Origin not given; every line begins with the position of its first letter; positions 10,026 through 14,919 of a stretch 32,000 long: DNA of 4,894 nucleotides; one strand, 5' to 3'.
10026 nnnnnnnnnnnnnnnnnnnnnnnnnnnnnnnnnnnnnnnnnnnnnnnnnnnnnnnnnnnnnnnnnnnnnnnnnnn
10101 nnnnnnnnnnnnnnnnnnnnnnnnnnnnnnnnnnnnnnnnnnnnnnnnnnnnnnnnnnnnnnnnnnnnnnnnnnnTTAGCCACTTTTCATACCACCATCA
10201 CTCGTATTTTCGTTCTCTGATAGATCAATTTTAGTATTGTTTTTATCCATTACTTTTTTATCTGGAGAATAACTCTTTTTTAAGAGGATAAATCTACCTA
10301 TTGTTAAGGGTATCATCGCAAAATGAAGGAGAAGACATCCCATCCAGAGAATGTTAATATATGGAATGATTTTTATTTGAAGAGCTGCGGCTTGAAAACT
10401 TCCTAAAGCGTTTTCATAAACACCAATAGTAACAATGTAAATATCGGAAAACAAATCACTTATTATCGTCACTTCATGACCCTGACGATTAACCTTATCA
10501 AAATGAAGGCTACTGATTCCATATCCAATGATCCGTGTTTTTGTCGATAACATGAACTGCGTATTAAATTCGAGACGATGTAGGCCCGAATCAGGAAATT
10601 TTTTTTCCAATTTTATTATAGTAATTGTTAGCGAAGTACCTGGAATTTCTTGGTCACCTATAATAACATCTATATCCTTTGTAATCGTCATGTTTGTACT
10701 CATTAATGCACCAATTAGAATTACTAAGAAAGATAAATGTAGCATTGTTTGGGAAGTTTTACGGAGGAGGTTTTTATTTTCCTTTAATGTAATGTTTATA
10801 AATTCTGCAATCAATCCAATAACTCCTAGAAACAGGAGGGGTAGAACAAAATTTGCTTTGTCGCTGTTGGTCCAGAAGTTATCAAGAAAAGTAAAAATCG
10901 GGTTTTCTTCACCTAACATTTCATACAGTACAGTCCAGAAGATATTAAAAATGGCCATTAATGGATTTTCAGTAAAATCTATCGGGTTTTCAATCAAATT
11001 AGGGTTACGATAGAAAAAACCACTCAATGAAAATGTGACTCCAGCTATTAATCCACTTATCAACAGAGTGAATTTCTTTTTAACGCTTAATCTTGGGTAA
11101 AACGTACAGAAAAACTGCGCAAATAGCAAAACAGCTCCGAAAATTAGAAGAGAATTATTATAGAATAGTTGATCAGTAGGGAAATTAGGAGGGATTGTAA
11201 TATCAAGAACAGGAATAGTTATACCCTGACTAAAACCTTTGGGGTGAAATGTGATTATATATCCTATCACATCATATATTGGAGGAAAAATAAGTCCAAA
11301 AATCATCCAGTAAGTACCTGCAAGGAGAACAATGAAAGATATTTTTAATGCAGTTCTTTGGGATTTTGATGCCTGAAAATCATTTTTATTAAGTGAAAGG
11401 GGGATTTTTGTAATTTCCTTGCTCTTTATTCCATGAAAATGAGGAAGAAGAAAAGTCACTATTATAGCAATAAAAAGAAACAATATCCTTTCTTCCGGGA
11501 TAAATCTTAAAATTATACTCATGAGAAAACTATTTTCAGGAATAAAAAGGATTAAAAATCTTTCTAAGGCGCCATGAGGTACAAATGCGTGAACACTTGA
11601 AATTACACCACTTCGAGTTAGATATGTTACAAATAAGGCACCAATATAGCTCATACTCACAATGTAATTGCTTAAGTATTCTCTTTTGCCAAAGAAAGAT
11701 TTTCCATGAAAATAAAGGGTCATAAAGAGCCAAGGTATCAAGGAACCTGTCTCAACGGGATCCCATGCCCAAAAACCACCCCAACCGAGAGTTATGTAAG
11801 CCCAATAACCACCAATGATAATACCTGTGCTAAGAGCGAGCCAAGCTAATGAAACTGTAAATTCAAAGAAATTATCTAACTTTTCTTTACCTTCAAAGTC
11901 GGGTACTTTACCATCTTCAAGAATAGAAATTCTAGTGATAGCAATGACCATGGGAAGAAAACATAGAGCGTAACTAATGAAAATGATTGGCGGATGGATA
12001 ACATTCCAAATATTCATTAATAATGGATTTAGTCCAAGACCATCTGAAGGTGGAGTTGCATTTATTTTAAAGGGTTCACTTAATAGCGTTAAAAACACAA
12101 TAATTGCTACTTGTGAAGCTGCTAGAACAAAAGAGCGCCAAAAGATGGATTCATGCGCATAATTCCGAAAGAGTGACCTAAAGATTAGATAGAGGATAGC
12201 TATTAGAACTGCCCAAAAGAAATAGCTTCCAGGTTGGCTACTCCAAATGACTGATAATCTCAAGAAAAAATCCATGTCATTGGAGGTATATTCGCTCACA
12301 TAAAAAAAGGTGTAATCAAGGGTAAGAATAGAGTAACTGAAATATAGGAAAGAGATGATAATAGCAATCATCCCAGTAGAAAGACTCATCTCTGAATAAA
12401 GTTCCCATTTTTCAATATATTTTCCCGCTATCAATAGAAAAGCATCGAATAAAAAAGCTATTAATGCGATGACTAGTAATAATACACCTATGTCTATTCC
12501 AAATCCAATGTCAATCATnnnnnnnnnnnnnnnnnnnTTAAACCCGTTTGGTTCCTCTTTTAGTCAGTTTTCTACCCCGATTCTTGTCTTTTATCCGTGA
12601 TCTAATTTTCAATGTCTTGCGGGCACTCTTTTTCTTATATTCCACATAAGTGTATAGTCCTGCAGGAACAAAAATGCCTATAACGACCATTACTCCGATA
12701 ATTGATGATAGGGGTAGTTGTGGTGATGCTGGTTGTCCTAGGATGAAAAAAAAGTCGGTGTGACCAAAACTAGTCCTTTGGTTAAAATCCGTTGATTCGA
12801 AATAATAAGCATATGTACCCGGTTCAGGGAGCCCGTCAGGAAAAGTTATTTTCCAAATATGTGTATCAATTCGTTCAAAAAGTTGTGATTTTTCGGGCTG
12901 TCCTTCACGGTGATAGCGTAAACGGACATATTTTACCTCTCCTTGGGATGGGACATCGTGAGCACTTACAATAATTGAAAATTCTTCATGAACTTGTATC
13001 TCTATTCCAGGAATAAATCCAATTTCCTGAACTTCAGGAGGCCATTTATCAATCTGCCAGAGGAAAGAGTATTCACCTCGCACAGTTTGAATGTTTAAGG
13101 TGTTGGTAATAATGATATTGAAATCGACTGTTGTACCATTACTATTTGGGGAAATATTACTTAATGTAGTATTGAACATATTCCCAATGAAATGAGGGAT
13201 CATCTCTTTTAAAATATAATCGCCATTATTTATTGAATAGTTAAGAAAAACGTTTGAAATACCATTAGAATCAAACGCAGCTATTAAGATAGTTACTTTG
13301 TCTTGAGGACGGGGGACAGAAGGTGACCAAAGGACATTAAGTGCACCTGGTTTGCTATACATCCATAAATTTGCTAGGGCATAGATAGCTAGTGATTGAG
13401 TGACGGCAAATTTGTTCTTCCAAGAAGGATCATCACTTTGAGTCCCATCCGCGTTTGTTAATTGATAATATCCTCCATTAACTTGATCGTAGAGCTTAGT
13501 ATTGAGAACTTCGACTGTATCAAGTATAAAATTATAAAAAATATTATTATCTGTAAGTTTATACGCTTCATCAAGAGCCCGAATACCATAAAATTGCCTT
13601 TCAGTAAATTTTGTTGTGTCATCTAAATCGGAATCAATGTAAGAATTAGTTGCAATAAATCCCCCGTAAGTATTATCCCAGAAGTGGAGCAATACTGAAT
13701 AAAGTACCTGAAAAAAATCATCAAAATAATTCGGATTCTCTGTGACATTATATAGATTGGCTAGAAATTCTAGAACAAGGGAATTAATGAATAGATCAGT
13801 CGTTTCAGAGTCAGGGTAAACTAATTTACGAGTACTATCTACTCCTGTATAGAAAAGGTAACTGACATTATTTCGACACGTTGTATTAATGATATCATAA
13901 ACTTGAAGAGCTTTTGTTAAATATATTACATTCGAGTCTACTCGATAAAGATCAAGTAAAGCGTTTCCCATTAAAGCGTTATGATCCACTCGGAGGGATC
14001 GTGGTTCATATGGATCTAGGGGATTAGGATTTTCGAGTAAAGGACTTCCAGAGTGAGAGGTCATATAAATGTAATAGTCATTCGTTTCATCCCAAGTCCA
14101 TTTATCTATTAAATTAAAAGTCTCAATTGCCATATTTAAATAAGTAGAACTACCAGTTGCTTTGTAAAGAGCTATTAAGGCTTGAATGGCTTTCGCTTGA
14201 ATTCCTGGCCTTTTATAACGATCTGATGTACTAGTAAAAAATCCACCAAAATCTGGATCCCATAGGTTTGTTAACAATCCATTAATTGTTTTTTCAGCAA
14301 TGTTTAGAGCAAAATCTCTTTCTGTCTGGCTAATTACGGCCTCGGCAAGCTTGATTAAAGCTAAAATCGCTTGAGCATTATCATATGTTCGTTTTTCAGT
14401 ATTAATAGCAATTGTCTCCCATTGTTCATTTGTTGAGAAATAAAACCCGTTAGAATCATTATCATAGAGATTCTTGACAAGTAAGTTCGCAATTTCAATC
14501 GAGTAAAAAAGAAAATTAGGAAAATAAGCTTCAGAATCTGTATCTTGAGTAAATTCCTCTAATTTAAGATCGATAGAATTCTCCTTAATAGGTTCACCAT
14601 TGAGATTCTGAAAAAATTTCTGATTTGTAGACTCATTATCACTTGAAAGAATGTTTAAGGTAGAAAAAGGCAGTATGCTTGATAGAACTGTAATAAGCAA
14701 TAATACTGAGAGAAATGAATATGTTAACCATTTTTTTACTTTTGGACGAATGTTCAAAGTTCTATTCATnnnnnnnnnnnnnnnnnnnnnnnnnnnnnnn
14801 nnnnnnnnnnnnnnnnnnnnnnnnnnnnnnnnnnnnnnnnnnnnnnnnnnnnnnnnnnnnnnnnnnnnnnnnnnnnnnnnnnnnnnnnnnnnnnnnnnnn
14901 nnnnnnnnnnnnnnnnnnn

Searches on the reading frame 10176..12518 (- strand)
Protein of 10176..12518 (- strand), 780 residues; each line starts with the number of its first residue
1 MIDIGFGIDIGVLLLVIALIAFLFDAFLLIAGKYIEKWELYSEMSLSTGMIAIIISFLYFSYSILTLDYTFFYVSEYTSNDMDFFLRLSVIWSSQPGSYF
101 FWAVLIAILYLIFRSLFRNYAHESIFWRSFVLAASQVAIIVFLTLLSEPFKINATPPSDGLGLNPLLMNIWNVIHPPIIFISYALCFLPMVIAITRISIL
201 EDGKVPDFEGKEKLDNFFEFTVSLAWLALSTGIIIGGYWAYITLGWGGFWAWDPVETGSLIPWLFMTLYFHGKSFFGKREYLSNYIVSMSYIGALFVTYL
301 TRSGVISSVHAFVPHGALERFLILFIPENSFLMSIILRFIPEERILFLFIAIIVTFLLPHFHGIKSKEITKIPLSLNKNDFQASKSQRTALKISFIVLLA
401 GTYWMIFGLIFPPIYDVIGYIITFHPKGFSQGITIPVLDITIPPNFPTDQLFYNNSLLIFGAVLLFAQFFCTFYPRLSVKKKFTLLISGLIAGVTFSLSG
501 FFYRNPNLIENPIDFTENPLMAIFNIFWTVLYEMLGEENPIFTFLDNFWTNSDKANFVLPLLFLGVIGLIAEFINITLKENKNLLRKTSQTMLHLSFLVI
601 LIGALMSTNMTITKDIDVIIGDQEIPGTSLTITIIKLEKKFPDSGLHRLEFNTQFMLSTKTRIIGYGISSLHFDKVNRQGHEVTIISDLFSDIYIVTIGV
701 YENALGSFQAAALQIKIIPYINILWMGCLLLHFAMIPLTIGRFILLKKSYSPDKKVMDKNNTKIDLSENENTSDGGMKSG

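Call 14: search_protein_families(library=pfam, proteins=[window:10176-12518:-], max_evalue=0.01)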
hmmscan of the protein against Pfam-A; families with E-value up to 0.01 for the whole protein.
window:10176-12518:- (780 aa): 2 families
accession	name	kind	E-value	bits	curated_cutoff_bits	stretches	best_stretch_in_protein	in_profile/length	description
PF01578.25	Cytochrom_C_asm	-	3.8e-26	92.5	29.9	1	92-298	1-198/212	Cytochrome C assembly protein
PF16327.10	CcmF_C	-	3.9e-05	23.5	28.7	1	589-733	178-314/323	Cytochrome c-type biogenesis protein CcmF C-terminal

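Call 53: search_protein_families(library=ncbifam, proteins=[window:10176-12518:-], max_evalue=1)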
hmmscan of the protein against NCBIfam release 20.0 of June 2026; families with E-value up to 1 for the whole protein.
window:10176-12518:- (780 aa): 4 families
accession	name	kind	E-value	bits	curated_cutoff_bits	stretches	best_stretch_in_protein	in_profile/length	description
TIGR03145.1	cyt_nit_nrfE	subfamily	1.1e-46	159.8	927.3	2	9-316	4-308/631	heme lyase NrfEFG subunit NrfE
TIGR00353.1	nrfE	subfamily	2.6e-42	145.5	569.05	2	57-323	2-263/578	heme lyase CcmF/NrfE family subunit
NF007691.0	PRK10369.1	subfamily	4.9e-38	131.2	394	1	10-313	7-307/573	heme lyase NrfEFG subunit NrfE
TIGR03144.1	cytochr_II_ccsB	equivalog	1.5e-13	51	187.6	1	100-312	33-251/252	c-type cytochrome biogenesis protein CcsB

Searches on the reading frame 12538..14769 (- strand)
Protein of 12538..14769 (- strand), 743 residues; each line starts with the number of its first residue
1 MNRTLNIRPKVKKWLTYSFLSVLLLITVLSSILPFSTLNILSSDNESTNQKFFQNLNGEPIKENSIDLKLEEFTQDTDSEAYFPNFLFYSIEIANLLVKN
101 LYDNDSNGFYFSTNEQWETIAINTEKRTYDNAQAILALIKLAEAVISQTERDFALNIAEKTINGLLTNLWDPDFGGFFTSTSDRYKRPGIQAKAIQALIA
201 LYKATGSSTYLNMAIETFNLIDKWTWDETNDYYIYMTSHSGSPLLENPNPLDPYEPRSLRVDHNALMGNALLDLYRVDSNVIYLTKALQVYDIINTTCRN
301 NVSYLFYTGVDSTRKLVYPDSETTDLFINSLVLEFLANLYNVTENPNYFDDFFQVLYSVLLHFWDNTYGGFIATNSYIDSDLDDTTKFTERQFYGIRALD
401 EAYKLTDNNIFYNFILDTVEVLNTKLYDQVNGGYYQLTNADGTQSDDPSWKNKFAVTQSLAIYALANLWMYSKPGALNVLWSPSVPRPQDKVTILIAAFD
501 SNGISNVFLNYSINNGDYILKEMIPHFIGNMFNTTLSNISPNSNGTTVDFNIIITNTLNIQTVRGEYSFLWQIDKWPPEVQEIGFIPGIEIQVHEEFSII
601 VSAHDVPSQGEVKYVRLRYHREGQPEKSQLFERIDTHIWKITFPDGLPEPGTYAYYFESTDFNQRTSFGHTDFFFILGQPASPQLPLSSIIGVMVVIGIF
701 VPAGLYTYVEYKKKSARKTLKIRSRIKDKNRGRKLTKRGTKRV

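Call 14: search_protein_families(library=pfam, proteins=[window:12538-14769:-], max_evalue=0.01)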
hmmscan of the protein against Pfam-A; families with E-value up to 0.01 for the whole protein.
window:12538-14769:- (743 aa): 4 families
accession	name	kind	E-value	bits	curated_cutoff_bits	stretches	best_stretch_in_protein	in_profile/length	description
PF07221.17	GlcNAc_2-epim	-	1.6e-12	47.8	23.4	1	99-373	54-322/347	N-acylglucosamine 2-epimerase (GlcNAc 2-epimerase)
PF03663.20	Glyco_hydro_76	-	1.1e-06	28.9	25.9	2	267-390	159-282/366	Glycosyl hydrolase family 76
PF01532.26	Glyco_hydro_47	-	0.00037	20.1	22.9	0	180-226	353-395/455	Glycosyl hydrolase family 47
PF22852.1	SoxE_N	-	0.0047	17.2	27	0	687-717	8-37/48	Sulfocyanin, N-terminal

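Call 53: search_protein_families(library=ncbifam, proteins=[window:12538-14769:-], max_evalue=1)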
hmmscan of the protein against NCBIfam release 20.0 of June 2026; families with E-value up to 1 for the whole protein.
window:12538-14769:- (743 aa): 1 family
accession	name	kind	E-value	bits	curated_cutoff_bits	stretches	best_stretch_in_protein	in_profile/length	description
NF041848.1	celb_epim_EpiA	equivalog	1.1e-09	37.9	800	2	91-234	22-166/405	cellobiose 2-epimerase EpiA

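Call 91: search_solved_structures(query=window:12538-14769:-, max_evalue=0.01)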
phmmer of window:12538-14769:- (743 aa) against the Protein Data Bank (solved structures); distinct sequences matched with E-value up to 0.01: 8.
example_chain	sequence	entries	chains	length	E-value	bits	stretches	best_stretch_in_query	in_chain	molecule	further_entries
6u4z_A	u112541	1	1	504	2.6e-05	26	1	200-366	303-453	Alpha-1,6-mannanase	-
4z4l_A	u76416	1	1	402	0.00056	21.6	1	327-431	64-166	Cellobiose 2-epimerase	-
4z4j_A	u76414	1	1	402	0.001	20.8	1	326-431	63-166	Cellobiose 2-epimerase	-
7d5g_A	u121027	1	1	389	0.0011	20.6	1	326-431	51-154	Cellobiose 2-epimerase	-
8wbu_A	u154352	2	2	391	0.0016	20.1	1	326-432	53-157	Cellobiose 2-epimerase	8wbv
8h1k_A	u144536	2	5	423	0.0019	19.9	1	32-220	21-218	N-acylglucosamine 2-epimerase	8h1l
8h1m_A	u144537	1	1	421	0.0019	19.9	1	32-220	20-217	N-acylglucosamine 2-epimerase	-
8h1n_A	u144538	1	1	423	0.0019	19.8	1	32-220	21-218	N-acylglucosamine 2-epimerase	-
